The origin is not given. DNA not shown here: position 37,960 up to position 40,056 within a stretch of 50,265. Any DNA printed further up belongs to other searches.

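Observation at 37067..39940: Abrupt low-GC three-gene cassette of secreted proteins between rlmN and a GH29 fucosidase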

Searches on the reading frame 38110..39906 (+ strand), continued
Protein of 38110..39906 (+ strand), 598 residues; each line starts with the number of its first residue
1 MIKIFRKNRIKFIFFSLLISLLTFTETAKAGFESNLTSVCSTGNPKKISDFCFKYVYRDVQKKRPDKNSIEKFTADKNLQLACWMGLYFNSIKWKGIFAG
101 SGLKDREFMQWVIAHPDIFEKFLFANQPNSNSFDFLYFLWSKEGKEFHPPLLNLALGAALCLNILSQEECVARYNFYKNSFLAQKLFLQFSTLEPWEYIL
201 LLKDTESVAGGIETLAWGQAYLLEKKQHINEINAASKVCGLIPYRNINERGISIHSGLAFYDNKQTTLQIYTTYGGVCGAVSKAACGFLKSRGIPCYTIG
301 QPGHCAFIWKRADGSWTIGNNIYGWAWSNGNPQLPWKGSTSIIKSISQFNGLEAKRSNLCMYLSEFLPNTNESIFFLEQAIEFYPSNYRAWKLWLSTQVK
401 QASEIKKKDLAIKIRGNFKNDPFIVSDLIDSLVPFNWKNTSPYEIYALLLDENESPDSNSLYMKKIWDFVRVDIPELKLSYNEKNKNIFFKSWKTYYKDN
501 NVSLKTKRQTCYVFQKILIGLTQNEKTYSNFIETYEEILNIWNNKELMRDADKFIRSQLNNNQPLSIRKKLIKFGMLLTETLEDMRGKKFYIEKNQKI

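Call 35: search_protein_representatives(alignment_id=A1)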
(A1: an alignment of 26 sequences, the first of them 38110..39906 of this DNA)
Query: 26 sequences, 588 profile positions. Proteins with E-value up to 0.001 (for the whole library): 764; up to 1e-10: 456; up to 1e-30: 127. The best 150 are listed.
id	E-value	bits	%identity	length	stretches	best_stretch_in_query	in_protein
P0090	1.7e-256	869.0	-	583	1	9-582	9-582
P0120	5.4e-247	837.6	-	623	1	13-586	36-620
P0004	3.4e-245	831.6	-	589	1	3-586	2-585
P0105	5.6e-242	821.0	-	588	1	3-585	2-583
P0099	2.8e-207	706.4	-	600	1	6-584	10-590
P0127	2.5e-193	660.4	-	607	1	9-585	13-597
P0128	2.5e-183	627.3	-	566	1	5-552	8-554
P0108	3.2e-179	613.8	-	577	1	12-567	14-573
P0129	5.1e-176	603.2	-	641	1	5-582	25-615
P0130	5.6e-164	563.5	-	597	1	5-581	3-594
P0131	1.4e-163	562.2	-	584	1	3-579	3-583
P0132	4.0e-160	550.7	-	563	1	8-558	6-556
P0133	1.3e-148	512.7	-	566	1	14-534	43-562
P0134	2.8e-134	465.4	-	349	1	7-336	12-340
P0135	2.4e-76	274.1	-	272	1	13-262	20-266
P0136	3.1e-69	250.6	-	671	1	88-392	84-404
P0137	6.3e-68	246.3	-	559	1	30-417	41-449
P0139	1.4e-63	231.9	-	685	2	94-413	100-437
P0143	1.6e-58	215.2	-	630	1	14-414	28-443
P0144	3.7e-58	214.0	-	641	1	97-386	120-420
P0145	1.6e-56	208.6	-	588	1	50-412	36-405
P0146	1.7e-56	208.6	-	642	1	100-417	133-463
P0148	1.5e-55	205.4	-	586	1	96-412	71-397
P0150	5.5e-55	203.5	-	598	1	86-421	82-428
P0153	6.1e-52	193.5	-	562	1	97-451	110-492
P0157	1.5e-50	188.9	-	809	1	96-416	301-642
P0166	2.6e-47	178.2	-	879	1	85-416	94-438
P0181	1.4e-43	165.9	-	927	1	51-386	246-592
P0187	8.2e-42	160.1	-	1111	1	117-417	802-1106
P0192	7.1e-41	156.9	-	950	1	97-387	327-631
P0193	1.6e-40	155.8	-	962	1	117-417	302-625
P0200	1.4e-39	152.6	-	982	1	117-431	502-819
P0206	6.4e-39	150.5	-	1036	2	160-437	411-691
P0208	1.1e-38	149.7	-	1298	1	20-463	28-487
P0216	3.4e-37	144.8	-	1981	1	33-415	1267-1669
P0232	9.3e-34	133.4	-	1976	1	18-409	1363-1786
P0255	1.9e-29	119.2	-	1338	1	66-324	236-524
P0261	1.0e-28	116.8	-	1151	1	17-325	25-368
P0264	2.0e-28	115.9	-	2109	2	28-405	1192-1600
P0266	3.5e-28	115.0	-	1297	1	60-440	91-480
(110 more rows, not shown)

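Call 36: search_protein_families(library=pfam, proteins=[P0157, P0166, P0181, P0187, P0192, P0193, P0200, P0206, P0208], max_evalue=0.001)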
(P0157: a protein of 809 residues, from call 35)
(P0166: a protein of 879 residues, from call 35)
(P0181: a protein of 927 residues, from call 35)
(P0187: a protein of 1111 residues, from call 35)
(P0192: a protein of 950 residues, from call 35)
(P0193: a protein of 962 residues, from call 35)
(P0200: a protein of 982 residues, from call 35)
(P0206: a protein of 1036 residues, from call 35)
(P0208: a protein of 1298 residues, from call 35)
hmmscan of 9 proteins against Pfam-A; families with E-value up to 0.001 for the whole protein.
P0157 (809 aa): 0 families

P0166 (879 aa): 0 families

P0181 (927 aa): 3 families
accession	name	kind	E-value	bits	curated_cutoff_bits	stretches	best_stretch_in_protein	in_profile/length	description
PF22633.2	F5_F8_type_C_2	-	5.3e-14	53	27.8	1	779-844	2-69/91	NedA-like, galactose-binding domain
PF00337.29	Gal-bind_lectin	-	1.6e-12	47.5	22.1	1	98-207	7-124/132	Galactoside-binding lectin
PF00754.31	F5_F8_type_C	-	4.5e-09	36.9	28.2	1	777-866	15-114/127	F5/8 type C domain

P0187 (1111 aa): 8 families
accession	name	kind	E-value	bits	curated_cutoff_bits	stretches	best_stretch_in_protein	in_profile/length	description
PF03272.18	Mucin_bdg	-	2.3e-58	195.5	27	4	607-703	2-100/116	Putative mucin or carbohydrate-binding module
PF18449.8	Endotoxin_C2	-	1.7e-09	38.5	30.7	2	430-461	12-43/63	Pesticidal crystal protein Cry1Aa, domain IV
PF10150.14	RNase_E_G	-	4.9e-08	33.2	25.5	0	436-566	50-175/270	Ribonuclease E/G family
PF11589.14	DUF3244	-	3.4e-05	24.2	25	0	210-248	39-77/96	Domain of unknown function (DUF3244)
PF18041.7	MapZ_EC1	-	9.2e-05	23.2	33.1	0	422-462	19-59/129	MapZ extracellular domain 1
PF24989.1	DUF7776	-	0.00025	21.9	27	0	129-176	3-48/70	Domain of unknown function (DUF7776)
PF12918.12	TcdB_N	-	0.00028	21.5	27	0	140-172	7-39/66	TcdB toxin N-terminal helical domain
PF08775.15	ParB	-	0.0003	21.6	25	0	434-499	26-88/126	ParB family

P0192 (950 aa): 2 families
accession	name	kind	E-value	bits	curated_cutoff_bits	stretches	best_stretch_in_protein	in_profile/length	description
PF00337.29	Gal-bind_lectin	-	5.2e-13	49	22.1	1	127-240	3-120/132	Galactoside-binding lectin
PF22633.2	F5_F8_type_C_2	-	6.7e-05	23.9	27.8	0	816-872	2-62/91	NedA-like, galactose-binding domain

P0193 (962 aa): 4 families
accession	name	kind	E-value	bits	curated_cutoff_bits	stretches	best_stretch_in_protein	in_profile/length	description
PF00754.31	F5_F8_type_C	-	3.6e-23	82.5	28.2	1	837-955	6-125/127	F5/8 type C domain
PF22633.2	F5_F8_type_C_2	-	9.5e-14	52.2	27.8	1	849-942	1-91/91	NedA-like, galactose-binding domain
PF01473.26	Choline_bind_1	-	3.4e-08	33.9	20.5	1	114-131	1-18/19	Putative cell wall binding repeat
PF19127.6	Choline_bind_3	-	1.3e-05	25.5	27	1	114-149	2-38/47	Choline-binding repeat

P0200 (982 aa): 2 families
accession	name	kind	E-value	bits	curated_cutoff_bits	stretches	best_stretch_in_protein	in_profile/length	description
PF03272.18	Mucin_bdg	-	1.1e-56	190.1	27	3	307-422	2-116/116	Putative mucin or carbohydrate-binding module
PF18449.8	Endotoxin_C2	-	3.1e-25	88.9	30.7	2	125-179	8-62/63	Pesticidal crystal protein Cry1Aa, domain IV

P0206 (1036 aa): 2 families
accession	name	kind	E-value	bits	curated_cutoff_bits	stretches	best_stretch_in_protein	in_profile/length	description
PF00754.31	F5_F8_type_C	-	1.6e-05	25.4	28.2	0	847-915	5-78/127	F5/8 type C domain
PF22633.2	F5_F8_type_C_2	-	8.1e-05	23.6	27.8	1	858-924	2-72/91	NedA-like, galactose-binding domain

P0208 (1298 aa): 7 families
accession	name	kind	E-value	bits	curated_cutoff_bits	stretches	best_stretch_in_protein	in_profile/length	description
PF08305.17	NPCBM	-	2.4e-90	300.1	23.9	2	1158-1296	3-136/137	NPCBM/NEW2 domain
PF00754.31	F5_F8_type_C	-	3.9e-17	63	28.2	1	647-760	3-118/127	F5/8 type C domain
PF16403.11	Bact_surface_Ig-like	-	3.7e-10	40.1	27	1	800-844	22-65/71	Bacterial surface protein, Ig-like domain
PF13285.11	DUF4073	-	1.4e-07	31.7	28.8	1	562-628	90-156/157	Domain of unknown function (DUF4073)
PF07554.19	FIVAR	-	4.6e-06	27.6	29.2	1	1006-1066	3-70/71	FIVAR domain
PF01834.22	XRCC1_N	-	7.5e-06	26.5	21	1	645-696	9-59/148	XRCC1 N terminal domain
PF22633.2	F5_F8_type_C_2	-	9.2e-06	26.6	27.8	1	659-752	1-91/91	NedA-like, galactose-binding domain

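Call 37: search_protein_families(library=pfam, proteins=[P0216, P0232, P0264, P0255, P0261, P0266], max_evalue=0.001)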
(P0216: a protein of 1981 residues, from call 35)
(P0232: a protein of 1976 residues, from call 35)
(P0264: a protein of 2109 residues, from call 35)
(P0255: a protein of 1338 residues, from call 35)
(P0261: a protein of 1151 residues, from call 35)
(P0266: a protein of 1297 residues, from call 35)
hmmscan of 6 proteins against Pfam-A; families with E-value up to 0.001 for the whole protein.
P0216 (1981 aa): 2 families
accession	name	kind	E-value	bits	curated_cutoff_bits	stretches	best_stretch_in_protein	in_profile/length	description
PF03272.18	Mucin_bdg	-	1.3e-13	51.2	27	0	272-385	7-116/116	Putative mucin or carbohydrate-binding module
PF07653.23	SH3_2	-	0.00048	20.2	21.8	0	555-605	14-50/55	Variant SH3 domain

P0232 (1976 aa): 4 families
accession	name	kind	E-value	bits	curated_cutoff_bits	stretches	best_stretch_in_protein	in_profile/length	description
PF03272.18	Mucin_bdg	-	6.2e-14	52.3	27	1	284-380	24-116/116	Putative mucin or carbohydrate-binding module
PF17936.7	Big_6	-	1.7e-08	35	27.6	1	185-244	11-72/83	Bacterial Ig domain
PF13620.12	CarboxypepD_reg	-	3.2e-05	24.6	32.3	0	188-251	4-69/82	Carboxypeptidase regulatory-like domain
PF02298.23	Cu_bind_like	-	5.7e-05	23.5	20.8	0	544-575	10-40/84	Plastocyanin-like domain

P0264 (2109 aa): 0 families

P0255 (1338 aa): 5 families
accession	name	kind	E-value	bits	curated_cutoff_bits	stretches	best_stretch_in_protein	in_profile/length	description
PF00395.25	SLH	-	1.3e-33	115.1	20.8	3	1211-1250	2-42/44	S-layer homology domain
PF08305.17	NPCBM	-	1.1e-30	106.9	23.9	1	1003-1143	3-137/137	NPCBM/NEW2 domain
PF22633.2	F5_F8_type_C_2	-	7.8e-17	62.1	27.8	1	868-968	1-91/91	NedA-like, galactose-binding domain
PF00754.31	F5_F8_type_C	-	1.6e-16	61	28.2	1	856-985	4-127/127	F5/8 type C domain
PF13285.11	DUF4073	-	8.5e-09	35.7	28.8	1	713-839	31-153/157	Domain of unknown function (DUF4073)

P0261 (1151 aa): 3 families
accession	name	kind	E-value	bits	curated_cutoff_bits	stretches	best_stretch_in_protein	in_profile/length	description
PF04122.17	CW_binding_2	-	2.2e-59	198.4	24.9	3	1058-1145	1-72/73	Cell wall binding domain 2 (CWB2)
PF08305.17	NPCBM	-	1.6e-46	158.1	23.9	1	706-843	3-136/137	NPCBM/NEW2 domain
PF13285.11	DUF4073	-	4.6e-05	23.6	28.8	1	590-685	57-152/157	Domain of unknown function (DUF4073)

P0266 (1297 aa): 4 families
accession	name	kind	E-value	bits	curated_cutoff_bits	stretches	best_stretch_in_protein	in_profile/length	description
PF13285.11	DUF4073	-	2e-26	93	28.8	2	1004-1063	81-140/157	Domain of unknown function (DUF4073)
PF03174.19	CHB_HEX_C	-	5.2e-07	30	23.6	0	1027-1050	34-53/76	Chitobiase/beta-hexosaminidase C-terminal domain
PF00970.30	FAD_binding_6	-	3.3e-06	27.8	21.1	0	1031-1068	37-74/99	Oxidoreductase FAD-binding domain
PF02012.26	BNR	-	2.8e-05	23.9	27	0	672-681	2-11/12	BNR/Asp-box repeat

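Call 51: search_protein_families(library=pfam, alignment_id=A3, max_evalue=1)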
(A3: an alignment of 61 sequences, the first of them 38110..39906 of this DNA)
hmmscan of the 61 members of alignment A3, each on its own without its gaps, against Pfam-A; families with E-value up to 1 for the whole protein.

A. member 1, window:38110-39906:+ (598 aa): 5 families
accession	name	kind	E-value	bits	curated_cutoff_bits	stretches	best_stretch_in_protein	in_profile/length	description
PF01239.28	PPTA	-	0.032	14.4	29.5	1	374-391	5-22/32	Protein prenyltransferase alpha subunit repeat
PF23233.1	HAT_Syf1_CNRKL1_N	-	0.057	13.6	27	1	370-407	32-69/161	Pre-mRNA-splicing factor Syf1/CNRKL1 N-terminal HAT repeat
PF12422.13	Condensin2nSMC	-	0.1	13.1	27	1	462-553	28-112/149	Condensin II non structural maintenance of chromosomes subunit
PF07378.16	FlbT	-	0.13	12.7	27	1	508-555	52-99/125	Flagellar protein FlbT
PF01841.26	Transglut_core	-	0.16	12.7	23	1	263-300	39-76/108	Transglutaminase-like superfamily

B. families by the number of members that match (of 61 scanned): 51 families (the first 25 are shown)
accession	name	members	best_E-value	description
PF00754.31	F5_F8_type_C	19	3.7e-21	F5/8 type C domain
PF22633.2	F5_F8_type_C_2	18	3.7e-15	NedA-like, galactose-binding domain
PF01841.26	Transglut_core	17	6.9e-06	Transglutaminase-like superfamily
PF13428.12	TPR_14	4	0.0036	Tetratricopeptide repeat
PF01239.28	PPTA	4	0.032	Protein prenyltransferase alpha subunit repeat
PF03272.18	Mucin_bdg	3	7.5e-24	Putative mucin or carbohydrate-binding module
PF04788.19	DUF620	2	0.02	Protein of unknown function (DUF620)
PF04049.19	ANAPC8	2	0.021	Anaphase promoting complex subunit 8 / Cdc23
PF13431.12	TPR_17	2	0.056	Tetratricopeptide repeat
PF25339.1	C2_C2CD3_N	2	0.098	N-terminal C2 domain of C2CD3 protein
PF14200.12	RicinB_lectin_2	1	1.8e-19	Ricin-type beta-trefoil lectin domain-like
PF00652.28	Ricin_B_lectin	1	9.2e-11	Ricin-type beta-trefoil lectin domain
PF00041.27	fn3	1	1.9e-08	Fibronectin type III domain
PF02839.19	CBM_5_12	1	5e-07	Carbohydrate-binding module family 5/12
PF24208.1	Beta-tre_PLH30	1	1.1e-05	Endo-acting ulvan lyase beta-trefoil domain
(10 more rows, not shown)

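Call 52: search_solved_structures(query=A3, max_evalue=10, show_alignments=3)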
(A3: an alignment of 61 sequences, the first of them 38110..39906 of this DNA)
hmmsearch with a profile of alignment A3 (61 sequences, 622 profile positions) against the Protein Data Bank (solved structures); distinct sequences matched with E-value up to 10: 40.
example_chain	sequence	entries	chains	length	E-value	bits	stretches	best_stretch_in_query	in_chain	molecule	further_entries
8os1_B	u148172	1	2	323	0.024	17.2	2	321-467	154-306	Peroxisome targeting signal 1 receptor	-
8rdx_A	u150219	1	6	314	0.036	16.6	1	331-387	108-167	Protein farnesyltransferase/geranylgeranyltransferase type-1 subunit alpha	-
1ft2_A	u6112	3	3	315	0.04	16.4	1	330-384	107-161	PROTEIN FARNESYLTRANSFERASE | Protein farnesyltransferase alpha subunit | Protein farnesyltransferase/geranylgeranyltransferase type I alpha subunit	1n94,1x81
1qbq_A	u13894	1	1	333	0.043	16.3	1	330-384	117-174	FPT ALPHA-SUBUNIT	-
1n95_A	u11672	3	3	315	0.045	16.3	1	331-384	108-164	Protein farnesyltransferase alpha subunit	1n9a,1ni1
1nl4_A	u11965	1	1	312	0.045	16.2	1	331-387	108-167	Protein farnesyltransferase alpha subunit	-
2r2l_A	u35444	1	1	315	0.049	16.1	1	330-384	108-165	Farnesyltransferase subunit alpha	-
2bed_A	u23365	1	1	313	0.05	16.1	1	331-384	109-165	Protein farnesyltransferase/geranylgeranyltransferase type I alpha subunit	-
6vfh_A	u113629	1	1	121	0.057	15.9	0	352-382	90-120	T33_dn10A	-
7rgt_A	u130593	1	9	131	0.063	15.8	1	324-402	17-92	Repressor of competence, RNA Chaperone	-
1d8d_A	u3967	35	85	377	0.071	15.6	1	330-384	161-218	farnesyltransferase (alpha subunit) | PROTEIN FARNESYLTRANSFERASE | PROTEIN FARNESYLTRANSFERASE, ALPHA SUBUNIT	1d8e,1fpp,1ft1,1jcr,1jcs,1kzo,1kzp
3pz4_A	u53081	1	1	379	0.072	15.6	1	330-384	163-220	Protein farnesyltransferase/geranylgeranyltransferase type-1 subunit alpha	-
1o1r_A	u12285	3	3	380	0.075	15.5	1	331-384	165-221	Protein farnesyltransferase alpha subunit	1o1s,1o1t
1o5m_A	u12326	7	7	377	0.078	15.5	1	331-388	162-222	Protein farnesyltransferase alpha subunit | Protein farnesyltransferase subunit alpha | Farnesyltransferase, CAAX box, alpha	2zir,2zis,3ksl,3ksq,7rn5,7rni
7d29_A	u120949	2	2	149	0.088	15.3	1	422-520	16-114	AlyQ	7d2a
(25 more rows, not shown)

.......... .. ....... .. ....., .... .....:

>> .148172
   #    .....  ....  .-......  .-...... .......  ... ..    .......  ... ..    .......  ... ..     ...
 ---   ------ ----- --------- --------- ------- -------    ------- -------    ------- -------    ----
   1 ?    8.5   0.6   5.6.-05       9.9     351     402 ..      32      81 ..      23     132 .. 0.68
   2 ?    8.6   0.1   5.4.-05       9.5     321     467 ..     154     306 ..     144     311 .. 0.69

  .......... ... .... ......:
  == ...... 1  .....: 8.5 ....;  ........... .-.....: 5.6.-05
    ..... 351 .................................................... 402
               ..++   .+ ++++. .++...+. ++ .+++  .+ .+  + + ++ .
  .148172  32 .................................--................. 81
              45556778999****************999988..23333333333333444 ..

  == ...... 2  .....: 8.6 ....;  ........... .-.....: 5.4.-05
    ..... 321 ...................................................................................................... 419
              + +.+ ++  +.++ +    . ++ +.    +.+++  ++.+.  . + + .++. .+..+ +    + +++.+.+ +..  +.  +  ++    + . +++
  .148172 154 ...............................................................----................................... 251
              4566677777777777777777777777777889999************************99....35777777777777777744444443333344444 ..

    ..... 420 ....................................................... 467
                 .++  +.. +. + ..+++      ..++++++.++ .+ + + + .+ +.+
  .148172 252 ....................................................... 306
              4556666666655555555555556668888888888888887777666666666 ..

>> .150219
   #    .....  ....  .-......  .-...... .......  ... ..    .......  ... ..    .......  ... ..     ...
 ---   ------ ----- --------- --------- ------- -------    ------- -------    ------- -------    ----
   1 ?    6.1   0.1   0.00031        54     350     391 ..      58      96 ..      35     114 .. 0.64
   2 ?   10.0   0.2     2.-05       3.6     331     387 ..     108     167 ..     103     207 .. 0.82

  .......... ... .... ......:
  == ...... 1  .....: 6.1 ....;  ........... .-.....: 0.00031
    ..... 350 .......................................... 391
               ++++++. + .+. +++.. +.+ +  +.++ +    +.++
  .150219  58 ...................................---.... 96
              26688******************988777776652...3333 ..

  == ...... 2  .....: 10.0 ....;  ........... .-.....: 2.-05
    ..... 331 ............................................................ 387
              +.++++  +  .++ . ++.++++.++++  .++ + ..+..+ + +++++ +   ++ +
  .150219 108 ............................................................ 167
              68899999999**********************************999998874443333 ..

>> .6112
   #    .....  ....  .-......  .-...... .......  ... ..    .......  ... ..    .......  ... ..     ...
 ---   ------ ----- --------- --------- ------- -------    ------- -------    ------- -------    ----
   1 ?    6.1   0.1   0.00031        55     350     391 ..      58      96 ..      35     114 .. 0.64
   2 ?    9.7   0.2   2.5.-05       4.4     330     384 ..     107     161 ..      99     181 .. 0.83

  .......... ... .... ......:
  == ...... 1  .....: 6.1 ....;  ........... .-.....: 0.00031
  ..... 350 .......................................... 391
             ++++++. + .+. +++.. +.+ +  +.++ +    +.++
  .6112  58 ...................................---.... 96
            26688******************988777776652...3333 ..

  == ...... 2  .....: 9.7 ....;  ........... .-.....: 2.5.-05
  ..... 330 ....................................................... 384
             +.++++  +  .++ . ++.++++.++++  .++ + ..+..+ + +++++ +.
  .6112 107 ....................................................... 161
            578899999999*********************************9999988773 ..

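Call 54: find_encoding_contigs(protein=P0004, flank=10000, max_places=2)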
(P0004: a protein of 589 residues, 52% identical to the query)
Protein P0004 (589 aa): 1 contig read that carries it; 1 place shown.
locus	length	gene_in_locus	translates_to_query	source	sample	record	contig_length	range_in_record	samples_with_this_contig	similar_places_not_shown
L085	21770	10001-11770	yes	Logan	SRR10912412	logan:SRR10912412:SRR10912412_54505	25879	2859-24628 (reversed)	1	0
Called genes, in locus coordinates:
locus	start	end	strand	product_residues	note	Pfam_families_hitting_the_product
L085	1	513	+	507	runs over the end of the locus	PF00117:GATase, PF07722:Peptidase_C26, PF02540:NAD_synthase (faint), PF03054:tRNA_Me_trans (weak), PF06508:QueC (faint), PF00958:GMP_synt_C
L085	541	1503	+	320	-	PF03547:Mem_trans, PF01758:SBF (weak)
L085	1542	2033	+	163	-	-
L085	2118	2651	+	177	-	PF01740:STAS, PF13466:STAS_2 (weak)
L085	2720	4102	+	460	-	PF11013:DUF2851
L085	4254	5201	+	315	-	PF00535:Glycos_transf_2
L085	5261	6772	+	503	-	-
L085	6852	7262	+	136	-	PF04138:GtrA_DPMS_TM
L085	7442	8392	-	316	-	PF00596:Aldolase_II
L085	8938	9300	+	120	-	-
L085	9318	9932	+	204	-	-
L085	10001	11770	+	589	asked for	-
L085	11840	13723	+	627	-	PF13191:AAA_16 (faint), PF00005:ABC_tran, PF02463:SMC_N (weak), PF13304:AAA_21 (weak), PF01061:ABC2_membrane, PF12698:ABC2_membrane_3 (weak)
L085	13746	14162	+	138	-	-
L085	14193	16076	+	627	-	-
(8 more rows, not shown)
